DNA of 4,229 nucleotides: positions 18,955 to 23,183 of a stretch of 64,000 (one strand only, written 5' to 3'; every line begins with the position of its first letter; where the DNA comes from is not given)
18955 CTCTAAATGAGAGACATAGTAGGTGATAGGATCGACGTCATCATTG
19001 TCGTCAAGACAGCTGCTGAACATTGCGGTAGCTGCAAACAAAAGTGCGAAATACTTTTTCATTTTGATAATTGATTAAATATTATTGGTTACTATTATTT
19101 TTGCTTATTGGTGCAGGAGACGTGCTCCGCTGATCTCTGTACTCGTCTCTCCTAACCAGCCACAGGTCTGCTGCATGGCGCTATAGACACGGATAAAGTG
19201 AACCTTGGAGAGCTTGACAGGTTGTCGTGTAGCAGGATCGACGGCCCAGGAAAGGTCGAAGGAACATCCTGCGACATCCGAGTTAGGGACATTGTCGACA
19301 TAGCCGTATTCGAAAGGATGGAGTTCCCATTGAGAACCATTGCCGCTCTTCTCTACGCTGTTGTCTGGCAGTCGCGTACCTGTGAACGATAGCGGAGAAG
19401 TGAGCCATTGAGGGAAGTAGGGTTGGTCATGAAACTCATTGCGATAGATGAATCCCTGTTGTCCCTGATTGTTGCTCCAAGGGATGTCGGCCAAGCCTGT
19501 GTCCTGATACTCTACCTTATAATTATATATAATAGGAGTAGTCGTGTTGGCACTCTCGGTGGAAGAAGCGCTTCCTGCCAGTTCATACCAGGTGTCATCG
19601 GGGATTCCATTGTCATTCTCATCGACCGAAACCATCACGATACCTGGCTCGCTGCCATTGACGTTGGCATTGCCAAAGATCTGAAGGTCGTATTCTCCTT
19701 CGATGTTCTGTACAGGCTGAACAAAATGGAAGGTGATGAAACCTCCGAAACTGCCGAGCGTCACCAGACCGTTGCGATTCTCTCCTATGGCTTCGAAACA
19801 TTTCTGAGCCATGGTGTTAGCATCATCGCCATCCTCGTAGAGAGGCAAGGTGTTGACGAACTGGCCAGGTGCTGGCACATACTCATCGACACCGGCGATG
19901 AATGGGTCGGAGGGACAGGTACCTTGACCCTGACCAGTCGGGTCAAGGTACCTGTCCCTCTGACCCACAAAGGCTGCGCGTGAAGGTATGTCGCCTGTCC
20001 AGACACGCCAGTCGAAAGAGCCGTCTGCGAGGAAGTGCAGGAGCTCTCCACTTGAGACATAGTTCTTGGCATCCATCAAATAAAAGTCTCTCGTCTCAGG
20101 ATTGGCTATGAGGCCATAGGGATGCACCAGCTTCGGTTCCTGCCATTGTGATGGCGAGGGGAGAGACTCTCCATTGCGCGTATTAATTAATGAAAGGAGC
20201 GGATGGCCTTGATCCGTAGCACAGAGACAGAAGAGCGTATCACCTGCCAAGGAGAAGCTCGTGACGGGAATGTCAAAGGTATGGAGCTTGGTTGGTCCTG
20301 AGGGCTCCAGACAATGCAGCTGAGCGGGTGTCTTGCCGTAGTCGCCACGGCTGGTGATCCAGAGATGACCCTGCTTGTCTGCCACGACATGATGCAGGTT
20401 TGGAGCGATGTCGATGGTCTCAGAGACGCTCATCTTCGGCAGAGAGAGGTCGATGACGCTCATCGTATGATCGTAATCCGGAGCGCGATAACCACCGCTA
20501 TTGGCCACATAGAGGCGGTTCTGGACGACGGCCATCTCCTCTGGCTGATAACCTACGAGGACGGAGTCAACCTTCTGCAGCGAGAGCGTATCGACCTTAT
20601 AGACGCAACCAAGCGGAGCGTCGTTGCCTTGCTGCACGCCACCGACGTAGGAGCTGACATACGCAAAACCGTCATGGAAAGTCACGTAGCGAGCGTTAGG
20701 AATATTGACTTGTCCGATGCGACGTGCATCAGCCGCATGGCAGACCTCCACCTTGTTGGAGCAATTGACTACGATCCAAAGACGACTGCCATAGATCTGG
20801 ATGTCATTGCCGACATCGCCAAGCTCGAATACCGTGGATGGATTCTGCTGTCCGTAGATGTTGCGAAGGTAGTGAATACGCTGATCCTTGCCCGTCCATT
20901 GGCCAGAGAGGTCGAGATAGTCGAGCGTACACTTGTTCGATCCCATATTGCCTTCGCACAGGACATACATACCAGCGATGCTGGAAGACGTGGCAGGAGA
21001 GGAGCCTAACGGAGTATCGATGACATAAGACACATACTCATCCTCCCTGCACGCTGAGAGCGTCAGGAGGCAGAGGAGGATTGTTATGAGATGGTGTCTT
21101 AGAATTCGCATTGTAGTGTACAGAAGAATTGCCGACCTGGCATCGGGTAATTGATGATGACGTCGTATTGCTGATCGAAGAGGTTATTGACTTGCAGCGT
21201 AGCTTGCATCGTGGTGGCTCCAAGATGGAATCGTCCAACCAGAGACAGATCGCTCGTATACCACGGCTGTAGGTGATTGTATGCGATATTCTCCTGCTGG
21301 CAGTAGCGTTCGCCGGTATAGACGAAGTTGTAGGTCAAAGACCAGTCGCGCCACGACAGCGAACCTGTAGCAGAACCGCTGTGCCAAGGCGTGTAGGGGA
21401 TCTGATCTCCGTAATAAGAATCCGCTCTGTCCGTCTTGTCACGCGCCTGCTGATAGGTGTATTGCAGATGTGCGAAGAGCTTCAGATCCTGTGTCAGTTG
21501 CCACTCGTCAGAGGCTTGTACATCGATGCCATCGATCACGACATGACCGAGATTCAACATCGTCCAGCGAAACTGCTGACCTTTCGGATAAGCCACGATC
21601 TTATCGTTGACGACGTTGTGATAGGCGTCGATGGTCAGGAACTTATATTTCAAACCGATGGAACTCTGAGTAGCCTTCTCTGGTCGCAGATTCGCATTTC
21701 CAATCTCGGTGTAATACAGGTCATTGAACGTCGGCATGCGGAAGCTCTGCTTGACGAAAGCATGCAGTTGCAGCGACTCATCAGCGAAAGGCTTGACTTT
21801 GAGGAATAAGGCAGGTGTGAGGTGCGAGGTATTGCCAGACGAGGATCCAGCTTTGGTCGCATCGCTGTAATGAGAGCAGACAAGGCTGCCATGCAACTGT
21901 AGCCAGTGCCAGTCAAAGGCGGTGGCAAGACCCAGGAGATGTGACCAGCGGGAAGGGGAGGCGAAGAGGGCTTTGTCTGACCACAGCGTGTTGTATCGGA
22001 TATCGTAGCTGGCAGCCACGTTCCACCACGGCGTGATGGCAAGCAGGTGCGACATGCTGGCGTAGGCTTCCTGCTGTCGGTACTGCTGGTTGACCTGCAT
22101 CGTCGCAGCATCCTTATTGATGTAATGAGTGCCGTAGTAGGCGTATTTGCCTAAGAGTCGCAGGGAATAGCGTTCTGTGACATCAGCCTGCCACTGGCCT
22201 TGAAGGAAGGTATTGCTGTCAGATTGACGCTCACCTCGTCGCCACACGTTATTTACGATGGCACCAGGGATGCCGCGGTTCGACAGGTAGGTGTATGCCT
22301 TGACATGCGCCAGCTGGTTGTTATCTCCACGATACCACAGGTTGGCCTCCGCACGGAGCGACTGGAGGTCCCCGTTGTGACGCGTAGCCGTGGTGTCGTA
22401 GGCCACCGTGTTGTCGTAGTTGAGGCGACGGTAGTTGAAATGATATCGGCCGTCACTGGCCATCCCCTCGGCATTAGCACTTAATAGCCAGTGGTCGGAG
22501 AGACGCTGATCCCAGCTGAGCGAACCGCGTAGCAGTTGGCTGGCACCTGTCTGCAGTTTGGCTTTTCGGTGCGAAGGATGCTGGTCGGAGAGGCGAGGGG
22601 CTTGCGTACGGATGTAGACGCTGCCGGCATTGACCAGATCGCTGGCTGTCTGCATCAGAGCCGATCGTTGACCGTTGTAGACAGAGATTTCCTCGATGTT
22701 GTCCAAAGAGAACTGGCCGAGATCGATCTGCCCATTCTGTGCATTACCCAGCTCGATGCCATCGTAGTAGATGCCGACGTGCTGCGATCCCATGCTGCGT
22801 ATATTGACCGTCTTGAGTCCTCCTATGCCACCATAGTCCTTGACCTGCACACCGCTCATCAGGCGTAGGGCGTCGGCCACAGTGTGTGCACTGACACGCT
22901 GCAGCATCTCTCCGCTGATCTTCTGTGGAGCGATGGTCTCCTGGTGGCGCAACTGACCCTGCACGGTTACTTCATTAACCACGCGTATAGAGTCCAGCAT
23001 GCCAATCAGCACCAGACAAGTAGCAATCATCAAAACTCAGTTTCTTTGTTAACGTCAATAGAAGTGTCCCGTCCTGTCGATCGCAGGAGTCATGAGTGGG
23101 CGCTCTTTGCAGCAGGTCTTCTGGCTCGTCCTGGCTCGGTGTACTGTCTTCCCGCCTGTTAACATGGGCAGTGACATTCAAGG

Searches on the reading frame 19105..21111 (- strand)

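Call 61: search_protein_families(library=pfam, proteins=[window:19105-21111:-], max_evalue=0.00001)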
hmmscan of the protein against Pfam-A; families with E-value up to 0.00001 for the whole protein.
window:19105-21111:- (668 aa): 1 family
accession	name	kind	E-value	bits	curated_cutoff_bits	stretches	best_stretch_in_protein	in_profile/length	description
PF16819.11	DUF5074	-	1.7e-08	34.4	27.2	1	47-301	2-246/353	Domain of unknown function (DUF5074)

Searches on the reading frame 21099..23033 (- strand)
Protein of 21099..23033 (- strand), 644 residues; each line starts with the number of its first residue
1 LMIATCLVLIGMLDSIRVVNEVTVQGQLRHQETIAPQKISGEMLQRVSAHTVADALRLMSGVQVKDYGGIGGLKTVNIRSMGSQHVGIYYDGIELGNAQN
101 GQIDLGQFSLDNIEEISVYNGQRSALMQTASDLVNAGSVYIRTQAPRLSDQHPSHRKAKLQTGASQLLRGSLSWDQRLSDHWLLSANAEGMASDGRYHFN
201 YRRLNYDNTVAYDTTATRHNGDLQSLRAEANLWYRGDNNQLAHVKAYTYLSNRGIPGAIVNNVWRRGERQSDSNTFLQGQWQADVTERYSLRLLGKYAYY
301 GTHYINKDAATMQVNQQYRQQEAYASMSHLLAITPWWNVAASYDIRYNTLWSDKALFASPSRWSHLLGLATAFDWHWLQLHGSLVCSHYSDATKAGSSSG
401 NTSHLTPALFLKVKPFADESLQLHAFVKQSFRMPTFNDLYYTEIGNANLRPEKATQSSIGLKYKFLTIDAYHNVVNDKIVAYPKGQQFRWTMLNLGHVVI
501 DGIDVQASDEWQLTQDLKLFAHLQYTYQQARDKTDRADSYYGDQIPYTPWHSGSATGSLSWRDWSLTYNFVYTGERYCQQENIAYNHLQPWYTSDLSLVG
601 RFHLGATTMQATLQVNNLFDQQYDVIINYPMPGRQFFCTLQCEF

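Call 61: search_protein_families(library=pfam, proteins=[window:21099-23033:-], max_evalue=0.00001)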
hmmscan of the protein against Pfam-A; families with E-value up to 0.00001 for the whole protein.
window:21099-23033:- (644 aa): 2 families
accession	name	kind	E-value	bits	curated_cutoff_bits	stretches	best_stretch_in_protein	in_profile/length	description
PF00593.30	TonB_dep_Rec_b-barrel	-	4.2e-34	119.6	27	1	376-618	180-436/436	TonB dependent receptor-like, beta-barrel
PF07715.20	Plug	-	1.3e-17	64.7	23.9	1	37-128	10-100/107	TonB-dependent Receptor Plug Domain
